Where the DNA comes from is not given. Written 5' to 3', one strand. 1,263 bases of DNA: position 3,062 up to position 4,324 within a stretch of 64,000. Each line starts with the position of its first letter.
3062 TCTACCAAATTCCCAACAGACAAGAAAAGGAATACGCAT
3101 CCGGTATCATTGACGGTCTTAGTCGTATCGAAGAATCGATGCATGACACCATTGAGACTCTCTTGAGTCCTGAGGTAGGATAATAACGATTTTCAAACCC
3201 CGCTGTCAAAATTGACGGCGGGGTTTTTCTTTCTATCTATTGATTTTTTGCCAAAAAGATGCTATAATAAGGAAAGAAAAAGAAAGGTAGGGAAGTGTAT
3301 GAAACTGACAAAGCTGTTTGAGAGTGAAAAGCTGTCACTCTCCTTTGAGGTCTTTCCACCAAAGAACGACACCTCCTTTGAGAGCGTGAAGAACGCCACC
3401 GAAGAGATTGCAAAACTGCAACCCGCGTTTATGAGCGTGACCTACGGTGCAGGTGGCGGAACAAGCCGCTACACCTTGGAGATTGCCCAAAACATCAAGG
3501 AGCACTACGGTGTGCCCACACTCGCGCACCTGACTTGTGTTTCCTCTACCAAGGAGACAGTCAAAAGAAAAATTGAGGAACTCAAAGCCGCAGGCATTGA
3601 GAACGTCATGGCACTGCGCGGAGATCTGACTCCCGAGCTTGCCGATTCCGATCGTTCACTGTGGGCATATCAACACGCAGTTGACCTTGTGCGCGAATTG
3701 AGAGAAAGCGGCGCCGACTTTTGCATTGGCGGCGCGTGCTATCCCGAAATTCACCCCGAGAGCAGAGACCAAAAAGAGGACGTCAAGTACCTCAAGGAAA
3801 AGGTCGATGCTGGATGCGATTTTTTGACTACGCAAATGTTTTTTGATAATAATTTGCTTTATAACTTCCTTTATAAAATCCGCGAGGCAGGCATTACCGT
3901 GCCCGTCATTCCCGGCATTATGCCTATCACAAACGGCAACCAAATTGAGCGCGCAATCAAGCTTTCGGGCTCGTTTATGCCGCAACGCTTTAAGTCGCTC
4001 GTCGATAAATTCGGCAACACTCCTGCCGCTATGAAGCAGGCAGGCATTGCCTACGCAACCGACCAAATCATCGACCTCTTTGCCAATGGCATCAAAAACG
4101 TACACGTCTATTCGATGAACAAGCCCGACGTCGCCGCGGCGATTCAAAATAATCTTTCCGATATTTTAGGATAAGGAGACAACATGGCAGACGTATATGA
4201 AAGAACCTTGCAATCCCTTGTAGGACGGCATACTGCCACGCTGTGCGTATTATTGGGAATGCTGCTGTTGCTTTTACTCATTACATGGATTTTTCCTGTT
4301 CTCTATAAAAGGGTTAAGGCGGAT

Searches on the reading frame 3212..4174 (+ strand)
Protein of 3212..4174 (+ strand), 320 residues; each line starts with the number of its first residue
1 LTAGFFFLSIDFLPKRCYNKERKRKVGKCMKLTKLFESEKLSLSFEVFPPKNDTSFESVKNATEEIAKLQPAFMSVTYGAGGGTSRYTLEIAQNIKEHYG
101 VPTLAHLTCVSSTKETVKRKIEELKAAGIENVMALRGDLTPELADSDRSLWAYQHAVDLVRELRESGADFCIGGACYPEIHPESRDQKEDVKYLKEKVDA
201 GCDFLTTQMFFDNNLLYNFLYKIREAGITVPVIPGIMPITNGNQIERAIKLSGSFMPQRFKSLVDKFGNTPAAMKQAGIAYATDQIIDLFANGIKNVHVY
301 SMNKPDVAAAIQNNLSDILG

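Call 92: search_protein_families(library=pfam, proteins=[window:3212-4174:+], max_evalue=0.00001)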
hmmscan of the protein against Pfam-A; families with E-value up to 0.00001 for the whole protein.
window:3212-4174:+ (320 aa): 1 family
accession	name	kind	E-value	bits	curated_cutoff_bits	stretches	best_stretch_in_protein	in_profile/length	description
PF02219.23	MTHFR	-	2.7e-85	286.6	24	1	32-315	2-286/287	Methylenetetrahydrofolate reductase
